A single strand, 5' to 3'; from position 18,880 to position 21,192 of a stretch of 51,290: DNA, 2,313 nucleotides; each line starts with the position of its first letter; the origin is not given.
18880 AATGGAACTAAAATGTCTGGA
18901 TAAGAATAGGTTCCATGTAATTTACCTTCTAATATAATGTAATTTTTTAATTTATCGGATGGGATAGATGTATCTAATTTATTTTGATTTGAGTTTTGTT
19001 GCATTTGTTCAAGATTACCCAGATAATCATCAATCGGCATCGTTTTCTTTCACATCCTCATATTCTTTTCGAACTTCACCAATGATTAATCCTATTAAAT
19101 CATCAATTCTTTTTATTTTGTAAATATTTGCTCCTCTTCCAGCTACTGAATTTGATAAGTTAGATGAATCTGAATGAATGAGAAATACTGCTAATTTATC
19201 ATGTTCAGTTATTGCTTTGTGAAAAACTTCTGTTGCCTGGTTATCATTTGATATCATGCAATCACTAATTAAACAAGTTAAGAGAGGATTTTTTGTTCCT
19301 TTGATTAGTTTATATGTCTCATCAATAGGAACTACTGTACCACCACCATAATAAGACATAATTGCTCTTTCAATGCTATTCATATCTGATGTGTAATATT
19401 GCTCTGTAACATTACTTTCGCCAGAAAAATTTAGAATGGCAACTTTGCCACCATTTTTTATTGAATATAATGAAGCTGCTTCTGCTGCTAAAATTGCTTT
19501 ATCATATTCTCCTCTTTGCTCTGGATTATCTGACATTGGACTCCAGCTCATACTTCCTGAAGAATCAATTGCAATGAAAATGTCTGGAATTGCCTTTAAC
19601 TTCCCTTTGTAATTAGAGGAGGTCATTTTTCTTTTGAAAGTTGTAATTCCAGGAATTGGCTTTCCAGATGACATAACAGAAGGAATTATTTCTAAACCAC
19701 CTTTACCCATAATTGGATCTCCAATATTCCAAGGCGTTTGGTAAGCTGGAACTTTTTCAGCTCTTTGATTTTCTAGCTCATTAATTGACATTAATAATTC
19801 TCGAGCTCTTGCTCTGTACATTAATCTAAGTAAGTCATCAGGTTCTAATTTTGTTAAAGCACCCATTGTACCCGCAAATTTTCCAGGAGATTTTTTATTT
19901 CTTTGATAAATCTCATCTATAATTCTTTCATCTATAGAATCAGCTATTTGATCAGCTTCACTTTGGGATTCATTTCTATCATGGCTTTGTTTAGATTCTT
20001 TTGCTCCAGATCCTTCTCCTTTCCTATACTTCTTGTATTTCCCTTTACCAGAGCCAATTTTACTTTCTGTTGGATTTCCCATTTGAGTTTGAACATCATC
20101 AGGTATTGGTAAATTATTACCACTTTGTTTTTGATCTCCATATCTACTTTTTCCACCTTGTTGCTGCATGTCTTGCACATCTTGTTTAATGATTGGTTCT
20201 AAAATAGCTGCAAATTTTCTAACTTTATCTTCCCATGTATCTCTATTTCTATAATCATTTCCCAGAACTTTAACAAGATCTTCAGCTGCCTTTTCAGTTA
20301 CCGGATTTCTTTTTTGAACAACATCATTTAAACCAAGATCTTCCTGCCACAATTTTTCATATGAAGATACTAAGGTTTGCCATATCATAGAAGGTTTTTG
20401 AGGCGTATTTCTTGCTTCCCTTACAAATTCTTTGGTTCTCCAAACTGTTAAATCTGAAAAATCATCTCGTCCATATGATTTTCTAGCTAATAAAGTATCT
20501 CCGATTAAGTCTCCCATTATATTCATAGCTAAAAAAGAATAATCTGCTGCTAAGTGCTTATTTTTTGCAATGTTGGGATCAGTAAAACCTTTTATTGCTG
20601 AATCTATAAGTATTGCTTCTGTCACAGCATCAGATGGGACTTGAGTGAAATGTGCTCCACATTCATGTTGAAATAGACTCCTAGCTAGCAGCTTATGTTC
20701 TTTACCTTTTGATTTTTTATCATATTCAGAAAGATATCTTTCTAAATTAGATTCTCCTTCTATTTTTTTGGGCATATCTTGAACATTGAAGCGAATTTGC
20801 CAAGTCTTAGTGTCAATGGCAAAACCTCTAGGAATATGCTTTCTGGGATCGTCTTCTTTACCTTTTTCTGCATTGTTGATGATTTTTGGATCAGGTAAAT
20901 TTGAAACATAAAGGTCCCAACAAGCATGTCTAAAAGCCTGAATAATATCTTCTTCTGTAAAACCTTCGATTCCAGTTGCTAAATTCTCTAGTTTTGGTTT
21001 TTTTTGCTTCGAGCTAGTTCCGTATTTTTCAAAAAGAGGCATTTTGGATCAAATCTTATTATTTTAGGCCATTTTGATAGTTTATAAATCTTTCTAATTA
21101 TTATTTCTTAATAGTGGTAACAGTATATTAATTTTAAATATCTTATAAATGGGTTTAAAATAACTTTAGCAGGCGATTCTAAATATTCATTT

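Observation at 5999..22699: Candidate novel system: MoxR AAA+ ATPase and vWA/MIDAS protein embedded in an array of 17 proteins sharing one N-terminal peptide (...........)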

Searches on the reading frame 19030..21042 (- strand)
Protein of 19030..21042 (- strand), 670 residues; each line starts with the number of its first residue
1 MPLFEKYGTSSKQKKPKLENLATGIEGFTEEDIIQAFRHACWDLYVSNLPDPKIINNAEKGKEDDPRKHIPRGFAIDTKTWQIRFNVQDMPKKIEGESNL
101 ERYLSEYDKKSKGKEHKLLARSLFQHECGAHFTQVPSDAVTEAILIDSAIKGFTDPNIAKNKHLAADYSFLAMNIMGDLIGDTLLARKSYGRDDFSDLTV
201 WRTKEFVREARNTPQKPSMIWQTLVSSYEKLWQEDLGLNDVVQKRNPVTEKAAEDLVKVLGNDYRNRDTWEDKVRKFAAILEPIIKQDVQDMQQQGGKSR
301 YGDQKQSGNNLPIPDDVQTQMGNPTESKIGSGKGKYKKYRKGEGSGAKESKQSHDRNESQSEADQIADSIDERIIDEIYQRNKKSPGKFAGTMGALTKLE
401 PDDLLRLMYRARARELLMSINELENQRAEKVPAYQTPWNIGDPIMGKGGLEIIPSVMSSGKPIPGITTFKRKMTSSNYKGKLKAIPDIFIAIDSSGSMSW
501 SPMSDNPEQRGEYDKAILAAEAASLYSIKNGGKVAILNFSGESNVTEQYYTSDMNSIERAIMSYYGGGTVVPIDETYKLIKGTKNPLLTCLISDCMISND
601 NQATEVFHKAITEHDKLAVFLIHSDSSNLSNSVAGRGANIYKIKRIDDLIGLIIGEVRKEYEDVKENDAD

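Call 7: search_protein_families(library=pfam, max_evalue=0.1, proteins=[window:19030-21042:-])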
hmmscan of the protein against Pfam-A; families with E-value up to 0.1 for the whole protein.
window:19030-21042:- (670 aa): 1 family
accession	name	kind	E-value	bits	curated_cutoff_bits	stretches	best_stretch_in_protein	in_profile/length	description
PF13519.12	VWA_2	-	0.0035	18.4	27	1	489-565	2-70/107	von Willebrand factor type A domain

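Call 18: find_homologous_proteins(query=window:19030-21042:-, max_evalue=0.001)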
Query window:19030-21042:- (670 aa): 22 proteins with E <= 0.001 among 6302 candidates.
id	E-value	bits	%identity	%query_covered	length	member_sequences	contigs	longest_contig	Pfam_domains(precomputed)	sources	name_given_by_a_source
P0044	0.0e+0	1515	100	100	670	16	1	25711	-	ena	-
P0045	6.4e-236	803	55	96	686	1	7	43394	-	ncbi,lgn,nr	ncbi:hypothetical protein HYT56_04265 [Candidatus Woesearchaeota archaeon]|nr:hypothetical protein [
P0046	5.7e-222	757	53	96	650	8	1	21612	-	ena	-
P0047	6.5e-222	757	54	95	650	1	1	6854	-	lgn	-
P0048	5.0e-216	737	53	96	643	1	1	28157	-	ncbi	-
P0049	9.9e-213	726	52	95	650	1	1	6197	-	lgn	-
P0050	1.7e-209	716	51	96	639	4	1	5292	-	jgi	jgi:hypothetical protein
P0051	2.6e-209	715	49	96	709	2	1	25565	-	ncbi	-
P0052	2.0e-207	709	48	100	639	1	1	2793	-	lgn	-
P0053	1.4e-201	690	50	95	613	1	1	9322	-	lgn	-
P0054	4.6e-201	688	52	95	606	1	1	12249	-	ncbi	-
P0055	1.3e-196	673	51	96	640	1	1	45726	-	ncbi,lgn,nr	ncbi:hypothetical protein HZA97_09260 [Candidatus Woesearchaeota archaeon]|nr:hypothetical protein [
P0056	2.2e-194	666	49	96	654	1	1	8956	-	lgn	-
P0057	4.3e-157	543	54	69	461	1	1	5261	-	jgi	jgi:hypothetical protein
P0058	1.6e-133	465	38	96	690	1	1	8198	-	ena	-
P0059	1.7e-124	435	36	97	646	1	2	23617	-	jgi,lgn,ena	-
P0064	1.2e-103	366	34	96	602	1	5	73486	-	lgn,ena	-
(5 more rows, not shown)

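Call 20: find_encoding_contigs(protein=P0045, flank=10000, max_places=1)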
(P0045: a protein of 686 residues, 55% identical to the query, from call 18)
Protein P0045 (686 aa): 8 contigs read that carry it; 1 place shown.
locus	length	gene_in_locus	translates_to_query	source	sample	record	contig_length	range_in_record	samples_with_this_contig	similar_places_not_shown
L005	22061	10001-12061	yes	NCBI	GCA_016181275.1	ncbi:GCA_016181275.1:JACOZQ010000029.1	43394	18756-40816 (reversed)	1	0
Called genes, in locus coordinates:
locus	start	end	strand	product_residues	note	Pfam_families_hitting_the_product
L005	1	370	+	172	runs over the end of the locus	PF11848:DUF3368 (weak)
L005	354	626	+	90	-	PF00708:Acylphosphatase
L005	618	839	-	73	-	-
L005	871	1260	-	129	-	PF01252:Peptidase_A8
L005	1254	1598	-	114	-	-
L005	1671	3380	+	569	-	-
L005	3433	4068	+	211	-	-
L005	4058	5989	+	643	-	PF01261:AP_endonuc_2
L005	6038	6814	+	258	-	PF01909:NTP_transf_2, PF18765:Polbeta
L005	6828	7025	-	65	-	PF00072:Response_reg (weak)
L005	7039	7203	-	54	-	-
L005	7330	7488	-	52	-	-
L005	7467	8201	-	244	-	-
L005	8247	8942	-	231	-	-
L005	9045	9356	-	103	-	-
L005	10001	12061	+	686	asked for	-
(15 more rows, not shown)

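Call 21: find_encoding_contigs(protein=P0055, flank=10000, max_places=1)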
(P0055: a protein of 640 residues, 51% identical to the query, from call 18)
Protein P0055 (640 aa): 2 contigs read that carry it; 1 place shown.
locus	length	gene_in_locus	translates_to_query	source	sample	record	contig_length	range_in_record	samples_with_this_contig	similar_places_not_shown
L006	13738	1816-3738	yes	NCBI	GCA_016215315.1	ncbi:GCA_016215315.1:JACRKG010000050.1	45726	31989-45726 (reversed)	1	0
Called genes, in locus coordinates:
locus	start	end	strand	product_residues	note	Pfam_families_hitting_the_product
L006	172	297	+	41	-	-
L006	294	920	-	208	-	PF00753:Lactamase_B (weak), PF12706:Lactamase_B_2, PF13483:Lactamase_B_3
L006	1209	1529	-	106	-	-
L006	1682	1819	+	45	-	-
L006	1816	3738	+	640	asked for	-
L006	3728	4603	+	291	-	-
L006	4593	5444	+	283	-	-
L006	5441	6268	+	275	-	-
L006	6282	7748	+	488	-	PF07726:AAA_3, PF07728:AAA_5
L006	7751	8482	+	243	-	-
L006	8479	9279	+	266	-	-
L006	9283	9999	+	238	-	-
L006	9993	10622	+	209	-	-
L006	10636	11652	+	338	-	-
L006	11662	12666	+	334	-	-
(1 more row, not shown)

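Call 22: find_encoding_contigs(protein=P0064, flank=10000, max_places=1)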
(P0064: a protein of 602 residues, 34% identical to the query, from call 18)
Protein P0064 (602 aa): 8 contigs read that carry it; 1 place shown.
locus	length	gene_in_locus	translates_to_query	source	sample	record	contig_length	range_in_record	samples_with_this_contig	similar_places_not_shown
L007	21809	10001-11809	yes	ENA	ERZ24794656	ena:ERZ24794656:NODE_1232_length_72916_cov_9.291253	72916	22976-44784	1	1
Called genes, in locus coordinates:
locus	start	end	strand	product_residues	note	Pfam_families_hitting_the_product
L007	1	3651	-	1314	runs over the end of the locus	PF13519:VWA_2, PF07495:Y_Y_Y (faint)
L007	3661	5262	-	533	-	-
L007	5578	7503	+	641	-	-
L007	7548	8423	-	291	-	PF08308:PEGA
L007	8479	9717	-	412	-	-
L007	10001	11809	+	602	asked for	-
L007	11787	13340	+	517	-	PF07728:AAA_5 (weak), PF07726:AAA_3 (weak)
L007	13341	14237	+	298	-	-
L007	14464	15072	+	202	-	-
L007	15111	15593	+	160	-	-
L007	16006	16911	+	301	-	-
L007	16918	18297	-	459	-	PF01590:GAF, PF13185:GAF_2, PF13492:GAF_3, PF00211:Guanylate_cyc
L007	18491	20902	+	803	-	PF13181:TPR_8 (faint), PF00069:Pkinase, PF07714:PK_Tyr_Ser-Thr, PF01636:APH (faint), PF03109:ABC1 (weak)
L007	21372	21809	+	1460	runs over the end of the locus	PF24883:NPHP3_N (faint), PF13181:TPR_8 (faint), PF13371:TPR_9 (faint), PF07719:TPR_2 (faint), PF13174:TPR_6 (faint), PF13374:TPR_10 (faint), PF13414:TPR_11 (faint), PF00515:TPR_1 (weak), +3 more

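Call 28: search_solved_structures(query=window:19030-21042:-, max_evalue=1)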
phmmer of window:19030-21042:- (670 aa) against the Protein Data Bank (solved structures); distinct sequences matched with E-value up to 1: 0.

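Call 30: search_protein_families(library=pfam, alignment_id=A2, max_evalue=1)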
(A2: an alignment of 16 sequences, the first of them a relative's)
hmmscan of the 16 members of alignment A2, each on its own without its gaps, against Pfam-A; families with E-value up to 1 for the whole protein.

A. member 1, P0044 (670 aa): 2 families
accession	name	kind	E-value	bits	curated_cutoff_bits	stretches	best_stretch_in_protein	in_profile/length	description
PF13519.12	VWA_2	-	0.0035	18.4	27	1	489-565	2-70/107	von Willebrand factor type A domain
PF09580.15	Spore_YhcN_YlaJ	-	0.37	11.3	26.3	1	301-372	5-68/158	Sporulation lipoprotein YhcN/YlaJ (Spore_YhcN_YlaJ)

B. families by the number of members that match (of 16 scanned): 13 families
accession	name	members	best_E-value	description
PF13519.12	VWA_2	11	0.001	von Willebrand factor type A domain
PF16566.10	CREPT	1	0.021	Cell-cycle alteration and expression-elevated protein in tumour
PF10765.14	Phage_P22_NinX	1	0.06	Bacteriophage P22, NinX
PF10961.13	SelK_SelG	1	0.089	Selenoprotein SelK_SelG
PF14910.11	MMS22L_N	1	0.1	S-phase genomic integrity recombination mediator, N-terminal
PF20766.2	DUF447_C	1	0.13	Protein of unknown function (DUF447)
PF06006.17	DUF905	1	0.13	Bacterial protein of unknown function (DUF905)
PF04584.19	Pox_A28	1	0.13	Poxvirus A28 family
PF18829.7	Importin_rep_6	1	0.17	Importin repeat 6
PF03478.24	Beta-prop_KIB1-4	1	0.18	KIB1-4 beta-propeller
PF00092.34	VWA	1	0.2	von Willebrand factor type A domain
PF09580.15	Spore_YhcN_YlaJ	1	0.37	Sporulation lipoprotein YhcN/YlaJ (Spore_YhcN_YlaJ)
PF15553.11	TEX19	1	0.52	Testis-expressed protein 19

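Call 31: search_solved_structures(query=A2, max_evalue=1, show_alignments=2)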
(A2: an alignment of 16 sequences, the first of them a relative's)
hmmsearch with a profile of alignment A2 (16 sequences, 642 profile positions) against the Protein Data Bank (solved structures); distinct sequences matched with E-value up to 1: 8.
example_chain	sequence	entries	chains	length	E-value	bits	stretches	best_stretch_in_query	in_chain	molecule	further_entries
8r5o_G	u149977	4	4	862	0.19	13.4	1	423-470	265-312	PAP2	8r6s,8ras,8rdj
9epc_G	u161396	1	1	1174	0.3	12.8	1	423-470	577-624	PAP2, pTAC2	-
5lc7_A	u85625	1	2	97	0.38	12.4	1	159-219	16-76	Monellin chain B,Monellin chain A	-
2z2t_D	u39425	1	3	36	0.43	12.2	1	251-280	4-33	Fusion inhibitor peptide SC34EK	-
6j5e_H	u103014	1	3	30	0.57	11.8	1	250-277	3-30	SC29EK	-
5z0w_F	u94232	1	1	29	0.68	11.6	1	250-277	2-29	peptide-C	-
5lc6_A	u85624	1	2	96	0.71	11.5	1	159-219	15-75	Monellin chain B,Monellin chain A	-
8q0r_AAA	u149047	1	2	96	0.89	11.2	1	159-219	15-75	Monellin chain B,Monellin chain A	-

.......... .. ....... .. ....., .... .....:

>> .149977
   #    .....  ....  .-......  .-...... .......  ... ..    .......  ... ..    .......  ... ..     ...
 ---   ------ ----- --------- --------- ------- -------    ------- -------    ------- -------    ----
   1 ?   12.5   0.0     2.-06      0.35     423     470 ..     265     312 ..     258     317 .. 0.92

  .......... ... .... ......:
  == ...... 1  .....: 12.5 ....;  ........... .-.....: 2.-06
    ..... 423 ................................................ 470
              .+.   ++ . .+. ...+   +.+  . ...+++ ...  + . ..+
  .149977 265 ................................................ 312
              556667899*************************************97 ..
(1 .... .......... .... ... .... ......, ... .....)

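Call 32: find_related_loci(query=A2, collection=genome_contigs, flank=10000)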
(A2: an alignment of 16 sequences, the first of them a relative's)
Query A2 (670 aa) in genome_contigs; peptide patterns used: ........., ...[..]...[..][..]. (x = any residue, [..] = any of these).
289 stretches matched a pattern; 79 encode a relative of the query (tblastn E <= 1e-3); 79 distinct loci.
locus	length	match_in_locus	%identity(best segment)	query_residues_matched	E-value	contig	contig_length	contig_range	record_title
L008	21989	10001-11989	55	27-670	0e+0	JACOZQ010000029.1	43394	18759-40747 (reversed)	MAG: Candidatus Woesearchaeota archaeon isolate NC_groundwater_209_Ag_S-0.1um_32_61 S4_GD2017_2_S1_scaffold_917, whole g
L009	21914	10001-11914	49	30-668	0e+0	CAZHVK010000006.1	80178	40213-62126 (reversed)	MAG TPA_asm: uncultured Methanosarcinales archaeon isolate binchicken_co330_8 genome assembly, contig: NODE_274_length_8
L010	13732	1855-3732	51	28-668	0e+0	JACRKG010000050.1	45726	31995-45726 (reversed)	MAG: Candidatus Woesearchaeota archaeon isolate NC_groundwater_1849_Pr3_B-0.1um_32_19 SR-2_scaffold_141_4078239, whole g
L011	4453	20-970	44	354-662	4e-83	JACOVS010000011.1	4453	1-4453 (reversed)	MAG: Candidatus Aenigmatarchaeota archaeon isolate NC_groundwater_106_Ag_S-0.2um_49_52 S_p2_S4_170907_scaffold_429265, w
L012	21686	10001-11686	29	36-664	2e-63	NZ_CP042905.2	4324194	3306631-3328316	Promethearchaeum syntrophicum strain MK-D1 chromosome, complete genome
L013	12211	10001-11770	29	11-661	3e-63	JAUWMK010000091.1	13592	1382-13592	MAG: Promethearchaeum sp. isolate CSMAG_2396 CSMAG_2396_k141_1907335_length_13592_cov_6.9902, whole genome shotgun seque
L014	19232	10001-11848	53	28-670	0e+0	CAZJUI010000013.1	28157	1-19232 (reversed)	MAG TPA_asm: Candidatus Woesearchaeota archaeon isolate binchicken_co38_527 genome assembly, contig: NODE_3454_length_28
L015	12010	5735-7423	29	35-662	3e-58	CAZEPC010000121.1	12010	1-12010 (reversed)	MAG TPA_asm: uncultured archaeon isolate binchicken_co13_463 genome assembly, contig: NODE_8352_length_12010_cov_5.03981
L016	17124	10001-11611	28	73-661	2e-56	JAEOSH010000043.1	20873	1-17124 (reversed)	MAG: Candidatus Baldrarchaeum yapensis isolate Yap30.bin9.72 contig_433, whole genome shotgun sequence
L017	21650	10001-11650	27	36-661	4e-54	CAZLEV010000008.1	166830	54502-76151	MAG TPA_asm: uncultured archaeon isolate binchicken_co379_69 genome assembly, contig: NODE_58_length_166830_cov_15.01540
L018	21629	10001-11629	26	35-661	5e-50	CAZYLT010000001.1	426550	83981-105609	MAG TPA_asm: uncultured archaeon isolate binchicken_co17_198 genome assembly, contig: NODE_7_length_426550_cov_108.05156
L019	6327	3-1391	30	172-663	1e-49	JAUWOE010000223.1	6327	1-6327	MAG: Promethearchaeum sp. isolate CSMAG_2442 CSMAG_2442_k141_1137479_length_6327_cov_8.0000, whole genome shotgun sequen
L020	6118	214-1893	26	31-661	5e-49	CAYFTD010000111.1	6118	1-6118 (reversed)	MAG TPA_asm: uncultured archaeon isolate ERP108616_co1_168 genome assembly, contig: k119_681436, whole genome shotgun se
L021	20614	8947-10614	26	35-661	6e-49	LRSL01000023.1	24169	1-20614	MAG: Candidatus Thorarchaeota archaeon SMTZ1-45 WOR1_30_36_1397, whole genome shotgun sequence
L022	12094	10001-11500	28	73-661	4e-47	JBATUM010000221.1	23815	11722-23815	MAG: Promethearchaeia archaeon isolate MFD12951_ilm_asm_bin5 k127_78655, whole genome shotgun sequence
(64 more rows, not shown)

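Call 62: predict_structure(alignment_id=A2)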
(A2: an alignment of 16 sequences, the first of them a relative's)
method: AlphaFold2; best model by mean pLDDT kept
length: 670 residues; sequences in the alignment: 16
mean_pLDDT: 76.2   pTM: 0.72
mean pLDDT of the five models: 76.2, 73.8, 72.8, 72.1, 71.8
residues with pLDDT >= 90: 177; 70-90: 297; 50-70: 100; < 50: 96
segments of 3 or more residues with pLDDT < 50: 1-21, 59-71, 303-308, 332-360, 428-433, 472-483, 663-670
pLDDT, mean of each block of 10 residues (from residue 1): 34 36 70 90 83 68 43 67 79 74 84 88 83 74 92 88 88 92 90 91 88 80 96 92 90 97 88 96 93 68 48 84 75 39 29 36 61 88 86 82 87 80 53 54 56 63 64 36 69 87 86 89 86 91 89 90 86 94 87 90 93 88 78 89 75 70 42
secondary structure, 60 per line:
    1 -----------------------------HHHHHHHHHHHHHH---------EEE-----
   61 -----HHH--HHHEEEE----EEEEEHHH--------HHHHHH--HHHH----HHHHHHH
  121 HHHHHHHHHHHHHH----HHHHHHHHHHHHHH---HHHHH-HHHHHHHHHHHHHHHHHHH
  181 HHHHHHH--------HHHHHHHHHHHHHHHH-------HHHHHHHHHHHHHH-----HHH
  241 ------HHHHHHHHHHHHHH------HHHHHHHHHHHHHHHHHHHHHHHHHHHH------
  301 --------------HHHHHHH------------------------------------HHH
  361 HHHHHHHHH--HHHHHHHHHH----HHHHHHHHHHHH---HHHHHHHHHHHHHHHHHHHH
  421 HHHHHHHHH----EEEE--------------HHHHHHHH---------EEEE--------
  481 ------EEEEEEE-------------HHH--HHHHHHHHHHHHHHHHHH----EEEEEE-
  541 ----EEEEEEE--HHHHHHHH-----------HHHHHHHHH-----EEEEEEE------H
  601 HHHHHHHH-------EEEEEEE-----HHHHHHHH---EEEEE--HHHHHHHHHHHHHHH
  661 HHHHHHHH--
elements in order (helices of 4 or more, strands of 3 or more residues): H30-43 E53-55 E74-77 E82-86 H98-103 H106-109 H114-134 H139-152 H156-160 H162-187 H196-211 H219-232 H247-260 H267-294 H315-321 H358-369 H372-381 H386-397 H401-429 E434-437 H452-459 E469-472 E487-493 H512-529 E534-539 E545-551 H554-561 H573-581 E587-593 H600-608 E616-622 H628-635 E639-643 H646-668
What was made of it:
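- On vWA domain with MIDAS: AF2 model residues 434-660 have pLDDT of about 85-94 (call 62).
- On Zincin-type metallopeptidase (N-terminal domain of the vWA protein): The model shows a small sheet followed by helices (call 62).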
